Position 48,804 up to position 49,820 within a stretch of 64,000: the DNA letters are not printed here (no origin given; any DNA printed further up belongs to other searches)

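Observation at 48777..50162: FCP1/NIF-type HAD phosphatase with the catalytic DxDx(T/V) replaced by DLNG, a candidate pseudophosphatase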

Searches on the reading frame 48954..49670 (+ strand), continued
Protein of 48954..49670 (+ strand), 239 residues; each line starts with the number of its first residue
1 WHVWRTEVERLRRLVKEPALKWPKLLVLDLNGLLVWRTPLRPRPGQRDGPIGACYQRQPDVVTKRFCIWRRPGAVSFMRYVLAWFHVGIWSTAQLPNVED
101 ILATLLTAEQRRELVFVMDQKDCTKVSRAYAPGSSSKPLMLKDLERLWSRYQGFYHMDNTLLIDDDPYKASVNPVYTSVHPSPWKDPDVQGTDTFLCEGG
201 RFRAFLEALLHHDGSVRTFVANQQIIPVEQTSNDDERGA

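Call 36: search_protein_families(library=pfam, proteins=[P0021, P0022, P0024, P0025, P0055, P0093, P0097, P0099, P0119], max_evalue=0.001)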
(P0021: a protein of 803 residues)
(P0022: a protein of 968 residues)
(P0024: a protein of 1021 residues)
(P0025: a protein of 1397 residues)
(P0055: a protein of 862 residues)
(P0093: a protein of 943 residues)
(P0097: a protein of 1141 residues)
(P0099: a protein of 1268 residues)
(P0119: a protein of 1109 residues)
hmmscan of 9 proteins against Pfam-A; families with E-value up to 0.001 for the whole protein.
P0021 (803 aa): 1 family
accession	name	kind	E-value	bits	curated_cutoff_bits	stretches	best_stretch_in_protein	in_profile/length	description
PF03031.24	NIF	-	7.8e-41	139.9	21.8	2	148-330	1-159/160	NLI interacting factor-like phosphatase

P0022 (968 aa): 1 family
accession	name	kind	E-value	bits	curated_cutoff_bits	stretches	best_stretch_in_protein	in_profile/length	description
PF03031.24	NIF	-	9.2e-42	142.9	21.8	2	9-191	1-160/160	NLI interacting factor-like phosphatase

P0024 (1021 aa): 2 families
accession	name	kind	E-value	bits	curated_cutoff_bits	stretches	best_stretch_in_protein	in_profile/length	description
PF03031.24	NIF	-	1.1e-40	139.4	21.8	2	48-231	1-159/160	NLI interacting factor-like phosphatase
PF05266.19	DUF724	-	4.4e-37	128.2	38.4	1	858-1019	2-174/188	Protein of unknown function (DUF724)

P0025 (1397 aa): 3 families
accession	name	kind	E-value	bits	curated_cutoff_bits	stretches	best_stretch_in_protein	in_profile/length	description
PF05266.19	DUF724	-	9.9e-116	384.7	38.4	3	1212-1396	2-188/188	Protein of unknown function (DUF724)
PF03031.24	NIF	-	4.8e-39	134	21.8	2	201-383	1-159/160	NLI interacting factor-like phosphatase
PF20715.2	DUF6827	-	0.0001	22.6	26.9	0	1274-1355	51-132/158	Domain of unknown function (DUF6827)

P0055 (862 aa): 1 family
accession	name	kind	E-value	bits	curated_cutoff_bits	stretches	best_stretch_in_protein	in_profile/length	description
PF03031.24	NIF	-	4.3e-20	72.4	21.8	1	639-822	1-160/160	NLI interacting factor-like phosphatase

P0093 (943 aa): 1 family
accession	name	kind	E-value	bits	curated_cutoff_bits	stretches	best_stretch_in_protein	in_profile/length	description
PF03031.24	NIF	-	8.2e-18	65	21.8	1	732-914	1-159/160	NLI interacting factor-like phosphatase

P0097 (1141 aa): 3 families
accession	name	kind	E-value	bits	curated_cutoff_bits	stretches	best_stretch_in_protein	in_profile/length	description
PF04729.19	ASF1_hist_chap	-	1.3e-24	87.2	27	1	4-148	3-154/154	ASF1 like histone chaperone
PF10354.15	BMT5-like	-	5.8e-19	69.4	24.7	1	238-432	1-168/168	rRNA (uridine-N3-)-methyltransferase BTM5-like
PF03031.24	NIF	-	4.9e-18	65.8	21.8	1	895-1044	2-155/160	NLI interacting factor-like phosphatase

P0099 (1268 aa): 1 family
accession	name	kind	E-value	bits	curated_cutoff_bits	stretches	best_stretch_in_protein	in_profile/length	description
PF03031.24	NIF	-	1.7e-18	67.3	21.8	1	1052-1234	1-159/160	NLI interacting factor-like phosphatase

P0119 (1109 aa): 1 family
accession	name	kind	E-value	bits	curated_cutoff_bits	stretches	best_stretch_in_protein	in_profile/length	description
PF03031.24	NIF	-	7.4e-18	65.2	21.8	1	878-1060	1-159/160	NLI interacting factor-like phosphatase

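Call 37: predict_structure(alignment_id=A3)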
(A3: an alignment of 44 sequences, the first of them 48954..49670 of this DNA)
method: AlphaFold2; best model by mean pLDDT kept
length: 239 residues; sequences in the alignment: 44
mean_pLDDT: 92.1   pTM: 0.88
mean pLDDT of the five models: 92.1, 91.4, 90.9, 90.9, 90.6
residues with pLDDT >= 90: 196; 70-90: 24; 50-70: 17; < 50: 2
segments of 3 or more residues with pLDDT < 50: none
pLDDT, mean of each block of 10 residues (from residue 1): 72 65 92 97 87 94 97 98 97 98 98 98 97 94 97 95 97 97 97 97 98 95 93 56
secondary structure, 60 per line:
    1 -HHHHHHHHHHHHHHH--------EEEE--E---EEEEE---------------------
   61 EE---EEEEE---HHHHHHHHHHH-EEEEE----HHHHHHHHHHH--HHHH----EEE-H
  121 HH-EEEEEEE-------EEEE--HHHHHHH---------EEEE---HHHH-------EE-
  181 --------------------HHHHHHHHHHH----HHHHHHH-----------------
elements in order: H2-16 E25-28 E35-39 E66-70 H74-84 E86-90 H95-105 H108-111 E116-118 E124-130 E138-141 H144-150 E160-163 H167-170 H201-211 H216-222

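Call 39: fold_search(model_id=the predicted structure, library=pdb)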
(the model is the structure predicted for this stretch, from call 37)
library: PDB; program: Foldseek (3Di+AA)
matches with E <= 10: 686; with E <= 0.001: 36
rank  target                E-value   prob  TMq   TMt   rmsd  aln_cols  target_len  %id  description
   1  2q5e_E                2.8e-10  1.00  0.58  0.75   6.1       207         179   17  Crystal structure of human carboxy-terminal domain RNA polymerase II polypeptide A small phosphatase 2 (released 2007-06-19)
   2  2q5e_B                3.3e-10  1.00  0.55  0.72   6.2       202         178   19  Crystal structure of human carboxy-terminal domain RNA polymerase II polypeptide A small phosphatase 2 (released 2007-06-19)
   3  3l0y_A                4.0e-10  1.00  0.57  0.74   5.1       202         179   17  Crystal structure OF SCP1 phosphatase D98A mutant (released 2010-03-23)
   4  3l0b_A                4.8e-10  1.00  0.57  0.74   5.9       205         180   17  Crystal structure of SCP1 phosphatase D206A mutant phosphoryl-intermediate (released 2010-03-23)
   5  8ujl                  8.0e-10  1.00  0.60  0.65   6.3       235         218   20  Crystal structure of human CTDNEP1-NEP1R1 protein phosphatase complex (released 2024-05-15)
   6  2ghq_A                2.0e-09  1.00  0.57  0.74   5.3       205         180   16  CTD-specific phosphatase Scp1 in complex with peptide C-terminal domain of RNA polymerase II (released 2006-12-05)
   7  3pgl_A                2.0e-09  1.00  0.55  0.71   5.4       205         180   20  Crystal structure of human small C-terminal domain phosphatase 1 (Scp1) bound to rabeprazole (released 2011-03-09)
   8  1t9z                  2.3e-09  1.00  0.57  0.74   5.8       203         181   17  Three-dimensional structure of a RNA-polymerase II binding protein. (released 2004-08-31)
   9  2q5e_D                2.8e-09  1.00  0.57  0.76   5.1       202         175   18  Crystal structure of human carboxy-terminal domain RNA polymerase II polypeptide A small phosphatase 2 (released 2007-06-19)
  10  1ta0                  2.8e-09  1.00  0.57  0.73   5.8       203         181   17  Three-dimensional structure of a RNA-polymerase II binding protein with associated ligand. (released 2004-08-31)
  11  3l0c_A                3.2e-09  1.00  0.57  0.74   5.1       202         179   16  Crystal structure of SCP1 phosphatase D206A mutant with trapped inorganic phosphate (released 2010-03-23)
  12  2q5e_G                3.8e-09  1.00  0.57  0.74   6.1       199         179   18  Crystal structure of human carboxy-terminal domain RNA polymerase II polypeptide A small phosphatase 2 (released 2007-06-19)
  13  8ujm_A                4.3e-09  1.00  0.62  0.63   6.0       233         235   20  Crystal structure of human CTDNEP1-NEP1R1 protein phosphatase complex with magnesium (released 2024-05-15)
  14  4ygy_A                4.9e-09  1.00  0.57  0.74   5.1       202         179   16  Crystal Structure of Human Scp1 bound to trans-proline peptidomimetic CTD phospho-Ser5 peptide (released 2015-09-16)
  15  2q5e_F                5.2e-09  1.00  0.58  0.76   5.1       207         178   17  Crystal structure of human carboxy-terminal domain RNA polymerase II polypeptide A small phosphatase 2 (released 2007-06-19)
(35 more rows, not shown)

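Call 46: search_protein_families(library=pfam, proteins=[P0030, P0050, P0057, P0063, P0087, P0094, P0111, P0127, P0020, P0027], max_evalue=0.01)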
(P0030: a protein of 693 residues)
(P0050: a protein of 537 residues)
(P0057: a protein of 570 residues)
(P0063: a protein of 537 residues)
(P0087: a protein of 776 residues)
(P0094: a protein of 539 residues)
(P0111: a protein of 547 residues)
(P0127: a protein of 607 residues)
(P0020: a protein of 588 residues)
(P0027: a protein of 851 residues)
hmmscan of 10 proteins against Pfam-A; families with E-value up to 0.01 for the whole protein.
P0030 (693 aa): 4 families
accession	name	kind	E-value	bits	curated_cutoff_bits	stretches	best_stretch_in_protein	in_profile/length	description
PF03031.24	NIF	-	8.5e-18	65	21.8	1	75-222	2-153/160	NLI interacting factor-like phosphatase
PF00642.30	zf-CCCH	-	2.3e-05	24.7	20.5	1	302-327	1-27/27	Zinc finger C-x8-C-x5-C-x3-H type (and similar)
PF18345.7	zf_CCCH_4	-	0.00024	21.5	29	1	311-325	5-19/19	Zinc finger domain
PF18044.7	zf-CCCH_4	-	0.004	17.3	24.6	1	311-326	7-22/22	CCCH-type zinc finger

P0050 (537 aa): 1 family
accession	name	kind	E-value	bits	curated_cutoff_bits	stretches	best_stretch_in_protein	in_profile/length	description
PF03031.24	NIF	-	3.8e-18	66.1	21.8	1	65-214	2-155/160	NLI interacting factor-like phosphatase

P0057 (570 aa): 3 families
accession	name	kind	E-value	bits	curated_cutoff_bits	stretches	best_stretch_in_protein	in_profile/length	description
PF03031.24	NIF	-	3.5e-19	69.5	21.8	1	73-222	2-155/160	NLI interacting factor-like phosphatase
PF00642.30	zf-CCCH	-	2.5e-06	27.7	20.5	1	286-311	1-27/27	Zinc finger C-x8-C-x5-C-x3-H type (and similar)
PF16827.10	zf-HC3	-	0.0037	17.9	25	0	481-525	8-52/67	zinc-finger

P0063 (537 aa): 1 family
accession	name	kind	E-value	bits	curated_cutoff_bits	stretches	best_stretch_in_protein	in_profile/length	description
PF03031.24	NIF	-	3.3e-18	66.3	21.8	1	65-215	2-156/160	NLI interacting factor-like phosphatase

P0087 (776 aa): 1 family
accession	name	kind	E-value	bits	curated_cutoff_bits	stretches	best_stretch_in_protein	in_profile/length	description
PF03031.24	NIF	-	2.6e-24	86.2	21.8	1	72-248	1-160/160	NLI interacting factor-like phosphatase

P0094 (539 aa): 1 family
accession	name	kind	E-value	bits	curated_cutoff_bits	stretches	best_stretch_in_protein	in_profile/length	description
PF03031.24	NIF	-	1e-18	68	21.8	1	66-216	2-156/160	NLI interacting factor-like phosphatase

P0111 (547 aa): 1 family
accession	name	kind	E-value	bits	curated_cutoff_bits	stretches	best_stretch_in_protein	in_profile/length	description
PF03031.24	NIF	-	1.2e-17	64.4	21.8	1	80-229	2-155/160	NLI interacting factor-like phosphatase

P0127 (607 aa): 7 families
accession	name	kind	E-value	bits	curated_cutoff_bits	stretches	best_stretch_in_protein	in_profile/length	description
PF03031.24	NIF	-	4.3e-16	59.4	21.8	1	70-216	3-153/160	NLI interacting factor-like phosphatase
PF00642.30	zf-CCCH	-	0.00021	21.6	20.5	1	273-295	4-27/27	Zinc finger C-x8-C-x5-C-x3-H type (and similar)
PF22628.2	zf-CCCH_10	-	0.00025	20.9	27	1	274-297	5-27/39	ZAP-like CCCH zinc finger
PF18044.7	zf-CCCH_4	-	0.00097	19.3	24.6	1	275-294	3-22/22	CCCH-type zinc finger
PF25585.1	zf-CCCH_DUS3L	-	0.0063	16.9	30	1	272-295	2-26/32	DUS3L CCCH zinc finger domain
PF18345.7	zf_CCCH_4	-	0.008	16.7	29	1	278-293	4-19/19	Zinc finger domain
PF25542.1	zf-CCCH_12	-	0.0081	16.3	27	1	278-295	13-29/30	CCCH zinc finger domain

P0020 (588 aa): 1 family
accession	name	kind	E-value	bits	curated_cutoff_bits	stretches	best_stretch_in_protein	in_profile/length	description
PF03031.24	NIF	-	1.2e-42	145.8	21.8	2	360-537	1-160/160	NLI interacting factor-like phosphatase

P0027 (851 aa): 1 family
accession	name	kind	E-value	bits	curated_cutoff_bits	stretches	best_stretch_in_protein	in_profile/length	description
PF03031.24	NIF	-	6.5e-40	136.9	21.8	2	8-209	2-156/160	NLI interacting factor-like phosphatase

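Call 47: list_cluster_members(proteins=[P0067, P0258, P0189, P0058, P0241, P0200, P0030, P0050, P0087, P0020])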
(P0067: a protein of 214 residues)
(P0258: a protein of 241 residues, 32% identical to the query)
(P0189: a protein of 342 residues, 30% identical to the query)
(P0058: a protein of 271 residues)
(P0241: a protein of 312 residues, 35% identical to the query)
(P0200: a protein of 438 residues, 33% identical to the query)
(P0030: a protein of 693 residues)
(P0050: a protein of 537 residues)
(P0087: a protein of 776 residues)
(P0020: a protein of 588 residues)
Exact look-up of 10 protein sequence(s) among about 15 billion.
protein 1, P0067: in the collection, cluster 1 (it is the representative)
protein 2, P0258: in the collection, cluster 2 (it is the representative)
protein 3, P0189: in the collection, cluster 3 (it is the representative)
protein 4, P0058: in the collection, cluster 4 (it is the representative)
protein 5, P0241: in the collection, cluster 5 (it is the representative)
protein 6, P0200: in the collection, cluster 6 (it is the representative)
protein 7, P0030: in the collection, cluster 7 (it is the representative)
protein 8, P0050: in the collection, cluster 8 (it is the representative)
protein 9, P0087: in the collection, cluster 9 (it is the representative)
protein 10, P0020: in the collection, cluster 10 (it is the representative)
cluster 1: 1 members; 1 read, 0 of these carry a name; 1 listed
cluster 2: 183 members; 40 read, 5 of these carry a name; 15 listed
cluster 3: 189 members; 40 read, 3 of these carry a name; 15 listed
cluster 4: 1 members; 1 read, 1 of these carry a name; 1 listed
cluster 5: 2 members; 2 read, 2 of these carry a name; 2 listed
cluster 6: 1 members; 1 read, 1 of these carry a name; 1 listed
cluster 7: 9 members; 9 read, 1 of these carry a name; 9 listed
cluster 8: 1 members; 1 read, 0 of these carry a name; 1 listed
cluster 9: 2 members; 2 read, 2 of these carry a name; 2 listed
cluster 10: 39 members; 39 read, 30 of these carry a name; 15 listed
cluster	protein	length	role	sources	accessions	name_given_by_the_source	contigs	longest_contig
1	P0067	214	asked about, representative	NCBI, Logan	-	-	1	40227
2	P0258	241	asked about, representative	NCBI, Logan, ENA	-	-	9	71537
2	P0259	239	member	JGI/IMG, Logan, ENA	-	hypothetical protein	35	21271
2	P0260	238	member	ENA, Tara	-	strand:- start:50 stop:766 length:717 start_codon:yes stop_codon:yes gene_type:complete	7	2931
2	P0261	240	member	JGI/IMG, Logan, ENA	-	hypothetical protein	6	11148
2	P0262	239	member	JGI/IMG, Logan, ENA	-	hypothetical protein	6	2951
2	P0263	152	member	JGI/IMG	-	hypothetical protein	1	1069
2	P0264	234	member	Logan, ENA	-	-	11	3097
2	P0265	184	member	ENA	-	-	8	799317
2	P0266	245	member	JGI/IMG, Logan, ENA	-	-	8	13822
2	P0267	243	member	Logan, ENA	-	-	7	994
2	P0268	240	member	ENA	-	-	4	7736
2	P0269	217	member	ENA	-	-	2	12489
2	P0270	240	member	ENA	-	-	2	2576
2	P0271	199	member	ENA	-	-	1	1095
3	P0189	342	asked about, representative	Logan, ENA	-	-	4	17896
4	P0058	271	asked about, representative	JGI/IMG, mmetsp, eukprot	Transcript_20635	Transcript_20635/g.25020 ORF Transcript_20635/g.25020 Transcript_20635/m.25020 ... | CAMPEP_0204822024 /NCGR_PEP_ID=MMETSP1346-20131115/210_1 /ASSEMBLY_ACC=CAM_ASM_000771 ...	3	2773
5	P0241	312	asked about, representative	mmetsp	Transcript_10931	Transcript_10931/g.17910 ORF Transcript_10931/g.17910 Transcript_10931/m.17910 ...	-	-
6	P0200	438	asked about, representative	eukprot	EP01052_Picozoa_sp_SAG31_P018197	SAG31_NODE_1279_length_9036_cov_1.858454_4_plen_439_part_00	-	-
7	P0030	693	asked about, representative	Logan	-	-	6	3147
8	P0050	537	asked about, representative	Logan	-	-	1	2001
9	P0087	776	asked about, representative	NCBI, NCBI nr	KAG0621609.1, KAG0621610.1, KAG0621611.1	hypothetical protein M758_3G034500 [Ceratodon purpureus]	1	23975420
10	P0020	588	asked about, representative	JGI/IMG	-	hypothetical protein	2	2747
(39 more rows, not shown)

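Call 60: find_related_loci(query=A3, collection=viral_contigs, flank=3000)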
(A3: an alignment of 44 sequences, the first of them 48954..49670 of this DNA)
Query A3 (239 aa) in viral_contigs; peptide patterns used: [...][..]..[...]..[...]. (x = any residue, [..] = any of these).
52 stretches matched a pattern; 1 encode a relative of the query (tblastn E <= 1e-3); 1 distinct loci.
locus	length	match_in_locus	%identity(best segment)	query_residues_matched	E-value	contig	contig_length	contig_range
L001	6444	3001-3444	31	25-184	4e-25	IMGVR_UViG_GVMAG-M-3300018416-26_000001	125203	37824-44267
